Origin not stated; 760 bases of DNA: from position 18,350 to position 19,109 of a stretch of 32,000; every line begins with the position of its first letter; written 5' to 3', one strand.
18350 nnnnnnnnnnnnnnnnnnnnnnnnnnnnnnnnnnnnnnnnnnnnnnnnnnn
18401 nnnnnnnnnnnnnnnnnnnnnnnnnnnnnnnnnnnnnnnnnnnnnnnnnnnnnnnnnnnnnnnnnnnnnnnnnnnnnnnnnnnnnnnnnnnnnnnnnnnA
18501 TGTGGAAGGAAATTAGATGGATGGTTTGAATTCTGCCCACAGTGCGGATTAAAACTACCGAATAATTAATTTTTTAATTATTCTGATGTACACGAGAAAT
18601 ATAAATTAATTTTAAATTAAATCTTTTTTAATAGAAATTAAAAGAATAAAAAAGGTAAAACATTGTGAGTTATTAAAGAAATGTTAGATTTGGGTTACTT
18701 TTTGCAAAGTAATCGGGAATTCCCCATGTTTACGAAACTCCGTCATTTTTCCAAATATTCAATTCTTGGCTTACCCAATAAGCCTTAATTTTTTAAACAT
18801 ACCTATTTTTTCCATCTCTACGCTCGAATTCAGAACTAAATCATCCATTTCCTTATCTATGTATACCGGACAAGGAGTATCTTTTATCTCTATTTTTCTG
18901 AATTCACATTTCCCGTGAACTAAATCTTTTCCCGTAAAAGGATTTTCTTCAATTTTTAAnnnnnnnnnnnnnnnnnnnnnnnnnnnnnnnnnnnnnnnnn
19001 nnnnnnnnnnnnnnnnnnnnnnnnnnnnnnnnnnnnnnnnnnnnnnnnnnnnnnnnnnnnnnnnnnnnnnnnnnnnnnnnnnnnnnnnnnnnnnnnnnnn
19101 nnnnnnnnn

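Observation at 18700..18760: Eukaryote-like SECIS candidate ~25 nt downstream of the UGA-UGA gene's stop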

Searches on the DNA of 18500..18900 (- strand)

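Call 5: search_rna_families(source=window, start=18500, end=18900, threshold=evalue, max_evalue=10, show_alignments=5)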
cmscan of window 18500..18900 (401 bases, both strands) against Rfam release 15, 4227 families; matches with E-value up to 10: 3.
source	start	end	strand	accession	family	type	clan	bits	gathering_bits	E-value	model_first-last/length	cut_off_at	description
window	18565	18588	+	RF01515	Afu_514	Gene; snRNA; snoRNA; CD-box;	-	13.4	39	4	83-106/106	no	A. fumigatus snoRNA Afu_514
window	18822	18889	-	RF02308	TtnuCD34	Gene; snRNA; snoRNA; CD-box;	-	13.4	80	7.4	1-64/64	no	Tetrahymena snoRNA TtnuCD34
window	18560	18583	+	RF02749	Ncrwmel02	Gene; sRNA;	-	10.8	290.8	3.3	120-143/251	no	Wolbachia sRNA mel02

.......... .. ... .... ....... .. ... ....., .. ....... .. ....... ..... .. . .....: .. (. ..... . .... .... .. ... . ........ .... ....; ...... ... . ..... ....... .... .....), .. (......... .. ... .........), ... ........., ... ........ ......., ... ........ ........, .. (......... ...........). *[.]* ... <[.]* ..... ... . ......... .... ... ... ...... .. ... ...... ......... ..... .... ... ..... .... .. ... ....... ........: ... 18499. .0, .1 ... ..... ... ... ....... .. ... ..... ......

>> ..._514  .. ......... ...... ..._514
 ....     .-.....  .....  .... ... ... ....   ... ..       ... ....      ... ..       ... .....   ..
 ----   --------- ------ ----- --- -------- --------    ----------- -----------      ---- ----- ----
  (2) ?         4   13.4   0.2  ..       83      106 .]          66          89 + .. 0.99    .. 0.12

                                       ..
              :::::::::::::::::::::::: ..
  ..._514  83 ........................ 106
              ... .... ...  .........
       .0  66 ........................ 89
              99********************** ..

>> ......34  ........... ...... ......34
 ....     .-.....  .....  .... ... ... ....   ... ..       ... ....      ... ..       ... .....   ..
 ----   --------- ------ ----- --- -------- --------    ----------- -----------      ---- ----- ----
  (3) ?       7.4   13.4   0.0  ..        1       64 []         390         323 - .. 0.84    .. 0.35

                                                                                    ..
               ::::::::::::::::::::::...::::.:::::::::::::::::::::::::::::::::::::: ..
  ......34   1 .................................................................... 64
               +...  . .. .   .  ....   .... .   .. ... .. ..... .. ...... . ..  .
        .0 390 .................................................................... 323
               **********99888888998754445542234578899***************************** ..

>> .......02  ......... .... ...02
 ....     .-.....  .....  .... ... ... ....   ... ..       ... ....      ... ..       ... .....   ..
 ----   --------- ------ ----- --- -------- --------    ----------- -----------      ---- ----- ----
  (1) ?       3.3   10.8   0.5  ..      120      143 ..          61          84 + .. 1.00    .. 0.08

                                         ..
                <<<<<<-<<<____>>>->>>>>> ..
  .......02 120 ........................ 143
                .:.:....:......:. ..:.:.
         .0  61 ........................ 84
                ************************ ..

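Call 53: build_rna_model(alignment_id=A5, structure=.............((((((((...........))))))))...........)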
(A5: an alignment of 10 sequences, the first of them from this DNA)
Model R1 built from alignment A5 (10 sequences, 51 columns); structure: as given.
model positions 50; base pairs 8; branch points 0; effective number of sequences 10; information 0.995 bits per position. Calibrated on 0.2 Mb of random sequence (short: E-values are rough).
structure used (alignment columns):
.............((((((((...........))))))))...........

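Call 54: search_with_rna_model(model_id=R1, sources=[window, L001, L002, L003, L004, L005, L006, L007, L008, L009, L010, L011, L012, L013, L014], max_evalue=10, filters=off, show_alignments=0)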
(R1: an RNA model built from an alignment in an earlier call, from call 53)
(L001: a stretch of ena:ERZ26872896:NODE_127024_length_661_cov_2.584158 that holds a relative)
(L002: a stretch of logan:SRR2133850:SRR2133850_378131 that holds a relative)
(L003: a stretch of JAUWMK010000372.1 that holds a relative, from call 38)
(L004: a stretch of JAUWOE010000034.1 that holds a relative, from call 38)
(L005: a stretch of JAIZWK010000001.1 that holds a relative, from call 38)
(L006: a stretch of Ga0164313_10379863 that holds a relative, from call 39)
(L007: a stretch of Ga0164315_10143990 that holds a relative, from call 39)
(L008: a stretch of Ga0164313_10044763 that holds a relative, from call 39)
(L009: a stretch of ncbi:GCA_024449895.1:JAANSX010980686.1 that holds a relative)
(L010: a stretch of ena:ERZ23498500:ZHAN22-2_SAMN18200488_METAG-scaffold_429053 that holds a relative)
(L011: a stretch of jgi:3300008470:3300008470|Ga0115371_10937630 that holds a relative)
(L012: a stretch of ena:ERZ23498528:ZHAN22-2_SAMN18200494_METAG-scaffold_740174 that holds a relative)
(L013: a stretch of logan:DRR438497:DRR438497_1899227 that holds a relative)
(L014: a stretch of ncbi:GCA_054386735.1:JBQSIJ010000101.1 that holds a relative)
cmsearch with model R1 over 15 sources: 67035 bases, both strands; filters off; matches with E-value up to 10: 43.
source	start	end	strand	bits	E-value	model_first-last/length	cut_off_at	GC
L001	486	535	+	65.1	6.4e-13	1-50/50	no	0.38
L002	402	451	+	65.1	6.4e-13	1-50/50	no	0.38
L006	877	926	+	65.1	6.4e-13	1-50/50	no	0.38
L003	2910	2959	+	63.6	1.4e-12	1-50/50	no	0.34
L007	1543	1592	+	62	3.4e-12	1-50/50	no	0.48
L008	2209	2258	+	62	3.4e-12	1-50/50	no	0.48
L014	582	631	+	60.3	8.5e-12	1-50/50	no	0.46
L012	571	620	+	60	9.8e-12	1-50/50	no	0.38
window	18705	18754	-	60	1e-11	1-50/50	no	0.4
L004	3209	3258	+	59.5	1.3e-11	1-50/50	no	0.32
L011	1515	1564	+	57.2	4.4e-11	1-50/50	no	0.48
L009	394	443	+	55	1.5e-10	1-50/50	no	0.38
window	16799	16848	-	49.5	2.8e-09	1-50/50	no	0.32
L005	3216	3266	+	49.1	3.5e-09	1-50/50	no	0.41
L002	230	273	+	13.6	0.71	1-50/50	no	0.32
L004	4173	4197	-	12.1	1.6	1-50/50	no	0.24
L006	713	756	+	11.7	2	1-50/50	no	0.36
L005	880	901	-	11.3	2.4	1-50/50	no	0.23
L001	322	365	+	11.1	2.8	1-50/50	no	0.34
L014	2369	2405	+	10.7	3.4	1-50/50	no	0.43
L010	823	845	-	10.4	3.9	1-50/50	no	0.17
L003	1588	1629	-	10.3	4.2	1-50/50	no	0.26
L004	4758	4810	-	9.4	6.8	1-50/50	no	0.36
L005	5771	5809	+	9.2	7.6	1-50/50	no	0.36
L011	1574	1597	+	9.1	8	1-50/50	no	0.33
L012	205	229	-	9.1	8.1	1-50/50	no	0.32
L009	28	52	-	9.1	8.1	1-50/50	no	0.28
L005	1044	1075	+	9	8.5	1-50/50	no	0.44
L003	1926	1973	+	8.9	8.9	1-50/50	no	0.38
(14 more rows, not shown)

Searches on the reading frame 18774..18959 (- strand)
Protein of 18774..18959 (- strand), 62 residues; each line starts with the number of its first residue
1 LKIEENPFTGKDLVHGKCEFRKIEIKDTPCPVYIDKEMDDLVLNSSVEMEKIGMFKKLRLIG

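Call 38: find_related_loci(query=A3, collection=genome_contigs, flank=3000)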
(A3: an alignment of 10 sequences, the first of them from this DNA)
Query A3 (62 aa) in genome_contigs; peptide patterns used: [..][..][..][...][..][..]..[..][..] (x = any residue, [..] = any of these).
20 stretches matched a pattern; 3 encode a relative of the query (tblastn E <= 1e-3); 3 distinct loci.
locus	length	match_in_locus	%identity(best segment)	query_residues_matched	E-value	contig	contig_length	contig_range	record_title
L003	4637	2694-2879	89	1-62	4e-34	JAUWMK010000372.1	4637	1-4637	MAG: Promethearchaeum sp. isolate CSMAG_2396 CSMAG_2396_k141_174992_length_4637_cov_7.0000, whole genome shotgun sequenc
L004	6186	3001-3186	76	1-62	5e-29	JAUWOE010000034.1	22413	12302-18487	MAG: Promethearchaeum sp. isolate CSMAG_2442 CSMAG_2442_k141_109574_length_22413_cov_7.6129, whole genome shotgun sequen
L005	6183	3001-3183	44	1-60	4e-14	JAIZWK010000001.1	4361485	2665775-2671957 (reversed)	MAG: Candidatus Harpocratesius repetitus isolate FW102 FWG169_LokiFW102v12_contig001_4361485bp, whole genome shotgun seq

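Call 39: find_related_loci(query=A3, collection=metagenome_contigs, flank=2000)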
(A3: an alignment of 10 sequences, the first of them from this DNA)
Query A3 (62 aa) in metagenome_contigs; peptide patterns used: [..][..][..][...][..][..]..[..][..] (x = any residue, [..] = any of these).
21 stretches matched a pattern; 3 encode a relative of the query (tblastn E <= 1e-3); 3 distinct loci.
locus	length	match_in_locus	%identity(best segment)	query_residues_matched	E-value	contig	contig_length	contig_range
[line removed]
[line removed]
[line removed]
